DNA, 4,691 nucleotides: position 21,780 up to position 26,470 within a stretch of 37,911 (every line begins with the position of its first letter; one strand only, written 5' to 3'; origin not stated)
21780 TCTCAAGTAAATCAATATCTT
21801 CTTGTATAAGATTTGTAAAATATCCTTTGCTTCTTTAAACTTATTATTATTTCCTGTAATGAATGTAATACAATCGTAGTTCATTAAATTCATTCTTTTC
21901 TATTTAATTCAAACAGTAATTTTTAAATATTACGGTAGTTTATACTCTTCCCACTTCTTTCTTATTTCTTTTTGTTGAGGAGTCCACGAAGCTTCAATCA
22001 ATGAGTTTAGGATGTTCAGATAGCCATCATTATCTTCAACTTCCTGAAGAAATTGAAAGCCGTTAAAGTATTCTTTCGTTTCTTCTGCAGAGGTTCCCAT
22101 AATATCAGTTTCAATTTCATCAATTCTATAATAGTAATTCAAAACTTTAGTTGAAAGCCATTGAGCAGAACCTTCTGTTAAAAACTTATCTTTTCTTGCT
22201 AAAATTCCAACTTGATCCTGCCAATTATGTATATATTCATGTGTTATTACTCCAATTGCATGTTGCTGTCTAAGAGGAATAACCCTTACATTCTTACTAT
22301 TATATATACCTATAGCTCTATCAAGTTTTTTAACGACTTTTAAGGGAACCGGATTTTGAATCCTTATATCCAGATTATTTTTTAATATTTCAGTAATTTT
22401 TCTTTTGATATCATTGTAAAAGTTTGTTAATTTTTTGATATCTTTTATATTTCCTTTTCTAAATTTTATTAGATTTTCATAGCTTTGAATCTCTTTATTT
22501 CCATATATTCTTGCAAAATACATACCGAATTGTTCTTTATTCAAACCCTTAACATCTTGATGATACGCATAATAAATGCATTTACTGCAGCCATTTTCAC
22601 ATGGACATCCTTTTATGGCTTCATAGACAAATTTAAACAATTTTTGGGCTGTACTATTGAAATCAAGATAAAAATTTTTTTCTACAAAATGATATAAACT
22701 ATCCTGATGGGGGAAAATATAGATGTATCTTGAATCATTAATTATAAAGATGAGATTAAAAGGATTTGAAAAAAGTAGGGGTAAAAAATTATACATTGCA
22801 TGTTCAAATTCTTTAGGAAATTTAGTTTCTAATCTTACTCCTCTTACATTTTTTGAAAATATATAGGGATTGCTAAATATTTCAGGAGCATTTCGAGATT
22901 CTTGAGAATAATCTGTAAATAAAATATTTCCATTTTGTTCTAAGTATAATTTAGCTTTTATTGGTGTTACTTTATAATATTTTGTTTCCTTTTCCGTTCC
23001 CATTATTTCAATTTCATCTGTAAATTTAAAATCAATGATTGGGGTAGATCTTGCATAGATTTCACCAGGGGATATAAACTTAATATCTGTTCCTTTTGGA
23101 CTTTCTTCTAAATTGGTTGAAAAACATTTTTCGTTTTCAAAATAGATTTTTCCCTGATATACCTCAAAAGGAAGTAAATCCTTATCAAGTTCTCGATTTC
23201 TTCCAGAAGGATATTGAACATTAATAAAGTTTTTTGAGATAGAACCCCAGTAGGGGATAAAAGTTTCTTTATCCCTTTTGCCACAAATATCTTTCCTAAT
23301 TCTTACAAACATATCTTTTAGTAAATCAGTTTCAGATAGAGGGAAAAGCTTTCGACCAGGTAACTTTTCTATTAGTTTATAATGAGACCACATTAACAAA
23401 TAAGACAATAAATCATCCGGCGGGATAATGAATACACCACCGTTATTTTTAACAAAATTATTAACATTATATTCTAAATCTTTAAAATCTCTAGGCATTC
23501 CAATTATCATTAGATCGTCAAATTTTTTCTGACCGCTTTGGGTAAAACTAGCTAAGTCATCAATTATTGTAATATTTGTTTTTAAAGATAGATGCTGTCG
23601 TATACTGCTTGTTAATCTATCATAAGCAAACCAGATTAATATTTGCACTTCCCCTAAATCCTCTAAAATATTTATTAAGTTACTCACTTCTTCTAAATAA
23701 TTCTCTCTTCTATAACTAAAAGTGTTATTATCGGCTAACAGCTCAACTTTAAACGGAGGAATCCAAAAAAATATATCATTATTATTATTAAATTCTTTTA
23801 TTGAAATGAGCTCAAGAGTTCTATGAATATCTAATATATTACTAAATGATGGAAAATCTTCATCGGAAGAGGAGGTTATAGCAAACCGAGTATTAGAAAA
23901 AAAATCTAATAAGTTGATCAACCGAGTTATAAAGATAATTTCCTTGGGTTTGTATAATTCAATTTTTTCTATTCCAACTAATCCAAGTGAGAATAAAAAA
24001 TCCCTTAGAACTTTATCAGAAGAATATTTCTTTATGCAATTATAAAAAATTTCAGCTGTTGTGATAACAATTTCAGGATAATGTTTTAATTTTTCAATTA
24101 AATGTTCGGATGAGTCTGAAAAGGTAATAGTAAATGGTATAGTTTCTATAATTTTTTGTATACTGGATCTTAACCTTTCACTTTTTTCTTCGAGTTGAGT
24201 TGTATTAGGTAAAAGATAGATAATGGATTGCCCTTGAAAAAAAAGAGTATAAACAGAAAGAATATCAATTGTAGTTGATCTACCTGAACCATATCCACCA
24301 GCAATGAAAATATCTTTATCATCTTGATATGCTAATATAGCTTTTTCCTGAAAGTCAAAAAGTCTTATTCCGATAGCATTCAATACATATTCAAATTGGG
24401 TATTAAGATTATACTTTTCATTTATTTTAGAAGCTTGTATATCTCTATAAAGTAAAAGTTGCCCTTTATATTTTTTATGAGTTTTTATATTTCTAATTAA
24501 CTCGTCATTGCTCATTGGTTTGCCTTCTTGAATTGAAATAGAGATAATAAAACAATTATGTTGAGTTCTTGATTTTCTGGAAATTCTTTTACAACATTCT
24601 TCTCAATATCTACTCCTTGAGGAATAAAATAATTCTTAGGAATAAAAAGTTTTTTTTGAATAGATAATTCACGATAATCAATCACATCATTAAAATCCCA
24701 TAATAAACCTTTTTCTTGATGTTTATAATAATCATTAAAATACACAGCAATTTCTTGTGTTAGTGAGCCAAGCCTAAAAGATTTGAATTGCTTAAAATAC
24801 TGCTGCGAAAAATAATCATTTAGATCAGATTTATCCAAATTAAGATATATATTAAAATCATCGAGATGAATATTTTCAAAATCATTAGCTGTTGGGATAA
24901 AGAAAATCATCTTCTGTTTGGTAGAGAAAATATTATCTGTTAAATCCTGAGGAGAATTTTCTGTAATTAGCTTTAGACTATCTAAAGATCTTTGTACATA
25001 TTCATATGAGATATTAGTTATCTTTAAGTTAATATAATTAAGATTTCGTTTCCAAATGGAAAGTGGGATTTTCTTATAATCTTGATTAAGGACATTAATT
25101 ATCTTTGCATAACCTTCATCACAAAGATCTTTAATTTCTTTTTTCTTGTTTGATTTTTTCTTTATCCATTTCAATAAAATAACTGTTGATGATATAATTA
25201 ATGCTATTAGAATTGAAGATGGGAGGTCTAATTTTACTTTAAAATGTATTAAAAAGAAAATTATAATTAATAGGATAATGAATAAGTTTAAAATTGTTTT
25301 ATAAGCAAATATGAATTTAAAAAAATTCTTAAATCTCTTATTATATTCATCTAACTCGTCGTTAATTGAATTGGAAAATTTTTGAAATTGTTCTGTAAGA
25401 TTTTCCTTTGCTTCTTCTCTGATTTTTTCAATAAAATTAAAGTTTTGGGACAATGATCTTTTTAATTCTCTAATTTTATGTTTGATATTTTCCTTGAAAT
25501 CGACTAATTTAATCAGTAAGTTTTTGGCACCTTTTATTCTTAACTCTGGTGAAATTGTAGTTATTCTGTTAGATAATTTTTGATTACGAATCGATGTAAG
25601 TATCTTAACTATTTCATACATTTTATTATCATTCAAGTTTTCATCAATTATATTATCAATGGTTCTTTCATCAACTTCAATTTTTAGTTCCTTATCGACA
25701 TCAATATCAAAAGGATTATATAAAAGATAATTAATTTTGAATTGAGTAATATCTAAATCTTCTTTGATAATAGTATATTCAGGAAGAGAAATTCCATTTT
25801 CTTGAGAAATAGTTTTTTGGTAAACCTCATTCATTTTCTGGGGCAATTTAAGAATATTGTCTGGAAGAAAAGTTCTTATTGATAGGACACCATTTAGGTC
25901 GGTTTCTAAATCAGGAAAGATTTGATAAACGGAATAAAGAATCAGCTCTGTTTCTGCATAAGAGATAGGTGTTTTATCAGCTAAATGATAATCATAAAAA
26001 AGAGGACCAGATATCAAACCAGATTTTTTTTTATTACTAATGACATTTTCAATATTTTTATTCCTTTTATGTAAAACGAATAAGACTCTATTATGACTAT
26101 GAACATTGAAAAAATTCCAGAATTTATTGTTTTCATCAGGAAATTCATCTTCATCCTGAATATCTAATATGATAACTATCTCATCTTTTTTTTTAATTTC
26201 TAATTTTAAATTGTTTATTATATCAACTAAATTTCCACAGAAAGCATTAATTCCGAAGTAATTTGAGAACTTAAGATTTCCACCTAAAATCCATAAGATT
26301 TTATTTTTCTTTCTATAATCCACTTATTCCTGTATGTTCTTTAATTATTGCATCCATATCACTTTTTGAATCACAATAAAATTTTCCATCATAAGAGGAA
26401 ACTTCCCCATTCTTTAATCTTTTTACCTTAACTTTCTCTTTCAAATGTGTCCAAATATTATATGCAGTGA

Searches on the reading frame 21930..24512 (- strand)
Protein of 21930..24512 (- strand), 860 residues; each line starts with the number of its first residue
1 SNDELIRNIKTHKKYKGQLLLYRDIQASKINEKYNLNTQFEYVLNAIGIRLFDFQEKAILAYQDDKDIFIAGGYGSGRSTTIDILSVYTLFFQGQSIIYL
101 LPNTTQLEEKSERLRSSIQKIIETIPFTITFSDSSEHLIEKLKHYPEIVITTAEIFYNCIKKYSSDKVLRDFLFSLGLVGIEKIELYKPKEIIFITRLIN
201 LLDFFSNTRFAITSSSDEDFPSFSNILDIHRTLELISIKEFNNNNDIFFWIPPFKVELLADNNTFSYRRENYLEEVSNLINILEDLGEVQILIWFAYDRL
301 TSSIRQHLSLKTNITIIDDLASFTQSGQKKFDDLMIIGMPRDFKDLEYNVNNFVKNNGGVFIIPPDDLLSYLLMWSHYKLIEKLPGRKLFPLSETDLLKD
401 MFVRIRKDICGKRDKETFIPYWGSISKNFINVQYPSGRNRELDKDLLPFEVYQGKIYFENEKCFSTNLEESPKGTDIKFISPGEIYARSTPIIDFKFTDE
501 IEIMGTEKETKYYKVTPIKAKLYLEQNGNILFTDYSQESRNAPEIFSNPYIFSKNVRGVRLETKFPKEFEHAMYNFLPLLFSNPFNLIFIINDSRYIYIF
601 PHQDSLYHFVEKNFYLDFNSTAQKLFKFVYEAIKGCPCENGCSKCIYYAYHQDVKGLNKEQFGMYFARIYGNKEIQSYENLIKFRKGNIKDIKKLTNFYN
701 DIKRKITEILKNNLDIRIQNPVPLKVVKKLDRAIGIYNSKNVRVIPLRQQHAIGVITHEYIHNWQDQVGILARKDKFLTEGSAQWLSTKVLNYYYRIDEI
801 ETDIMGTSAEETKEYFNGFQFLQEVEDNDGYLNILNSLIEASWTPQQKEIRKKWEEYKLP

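Call 3: search_protein_families(library=pfam, proteins=[window:21930-24512:-], max_evalue=0.01)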
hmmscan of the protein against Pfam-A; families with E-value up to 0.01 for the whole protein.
window:21930-24512:- (860 aa): 4 families
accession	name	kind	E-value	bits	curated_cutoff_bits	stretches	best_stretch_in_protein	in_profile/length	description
PF00270.35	DEAD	-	8.6e-07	29.3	26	1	54-160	3-109/167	DEAD/DEAH box helicase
PF03237.21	Terminase_6N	-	0.00016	21.9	22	0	70-139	2-71/215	Terminase large subunit, T4likevirus-type, N-terminal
PF01433.26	Peptidase_M1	-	0.00047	20.3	27.7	1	749-804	64-120/218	Peptidase family M1 domain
PF09369.15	MZB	-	0.0097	17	24.2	0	622-646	55-80/80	MrfA Zn-binding domain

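Call 5: search_protein_families(library=padloc, proteins=[window:21930-24512:-], max_evalue=0.01)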
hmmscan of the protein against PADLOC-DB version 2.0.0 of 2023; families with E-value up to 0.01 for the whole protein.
window:21930-24512:- (860 aa): 0 families

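Call 34: search_protein_families(library=ncbifam, proteins=[window:21930-24512:-], max_evalue=0.01)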
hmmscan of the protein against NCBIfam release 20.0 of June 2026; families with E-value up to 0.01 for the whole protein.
window:21930-24512:- (860 aa): 0 families

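Call 54: search_solved_structures(query=window:21930-24512:-, max_evalue=1)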
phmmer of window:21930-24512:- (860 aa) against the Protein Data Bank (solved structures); distinct sequences matched with E-value up to 1: 0.

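Call 82: search_protein_families(library=phrogs, proteins=[window:21930-24512:-], max_evalue=0.01)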
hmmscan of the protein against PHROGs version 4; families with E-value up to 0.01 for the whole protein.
window:21930-24512:- (860 aa): 0 families

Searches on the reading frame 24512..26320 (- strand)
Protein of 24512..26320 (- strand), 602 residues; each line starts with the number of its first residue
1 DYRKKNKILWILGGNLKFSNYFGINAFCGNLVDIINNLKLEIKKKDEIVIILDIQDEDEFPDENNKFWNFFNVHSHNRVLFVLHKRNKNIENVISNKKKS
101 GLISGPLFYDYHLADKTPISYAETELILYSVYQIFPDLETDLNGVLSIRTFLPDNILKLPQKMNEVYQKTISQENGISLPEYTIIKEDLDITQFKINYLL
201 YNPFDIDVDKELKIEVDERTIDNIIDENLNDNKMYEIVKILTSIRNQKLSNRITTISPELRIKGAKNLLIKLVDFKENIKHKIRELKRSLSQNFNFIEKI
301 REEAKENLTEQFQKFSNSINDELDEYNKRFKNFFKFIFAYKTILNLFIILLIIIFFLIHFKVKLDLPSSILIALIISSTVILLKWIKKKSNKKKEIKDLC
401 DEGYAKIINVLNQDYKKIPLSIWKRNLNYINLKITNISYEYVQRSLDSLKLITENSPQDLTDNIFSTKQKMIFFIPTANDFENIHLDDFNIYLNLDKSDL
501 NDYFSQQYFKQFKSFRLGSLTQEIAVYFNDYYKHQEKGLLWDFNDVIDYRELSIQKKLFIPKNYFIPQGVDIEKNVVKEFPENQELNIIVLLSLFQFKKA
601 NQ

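Call 5: search_protein_families(library=padloc, proteins=[window:24512-26320:-], max_evalue=0.01)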
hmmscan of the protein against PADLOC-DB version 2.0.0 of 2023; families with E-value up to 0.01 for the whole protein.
window:24512-26320:- (602 aa): 1 family
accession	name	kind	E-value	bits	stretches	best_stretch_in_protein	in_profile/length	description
PDLC03841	LeoBC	-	0.00036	17.8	1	249-437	343-536/601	-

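Call 6: search_protein_families(library=pfam, proteins=[window:24512-26320:-], max_evalue=0.001)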
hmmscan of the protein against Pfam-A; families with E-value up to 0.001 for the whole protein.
window:24512-26320:- (602 aa): 0 families

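Call 24: search_protein_families(library=pfam, proteins=[window:24512-26320:-], max_evalue=10)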
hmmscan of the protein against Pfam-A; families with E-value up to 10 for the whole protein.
window:24512-26320:- (602 aa): 4 families
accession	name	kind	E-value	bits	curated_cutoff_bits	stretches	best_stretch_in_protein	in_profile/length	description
PF01594.21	AI-2E_transport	-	0.15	11.6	34.3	1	279-359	79-160/327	AI-2E family transporter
PF20990.2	DUF2207_C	-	0.29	11.2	33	1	270-383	78-183/247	Predicted membrane protein (DUF2207) C-terminal domain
PF16527.11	CpxA_peri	-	0.63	10.8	23.5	1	31-129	15-117/134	Two-component sensor protein CpxA, periplasmic domain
PF10241.14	KxDL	-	1.4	9.8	27.2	0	274-312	49-86/86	Uncharacterized conserved protein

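Call 34: search_protein_families(library=ncbifam, proteins=[window:24512-26320:-], max_evalue=0.01)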
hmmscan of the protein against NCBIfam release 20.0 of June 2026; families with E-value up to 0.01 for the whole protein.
window:24512-26320:- (602 aa): 0 families

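Call 82: search_protein_families(library=phrogs, proteins=[window:24512-26320:-], max_evalue=0.01)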
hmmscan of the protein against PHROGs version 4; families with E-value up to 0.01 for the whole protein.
window:24512-26320:- (602 aa): 0 families
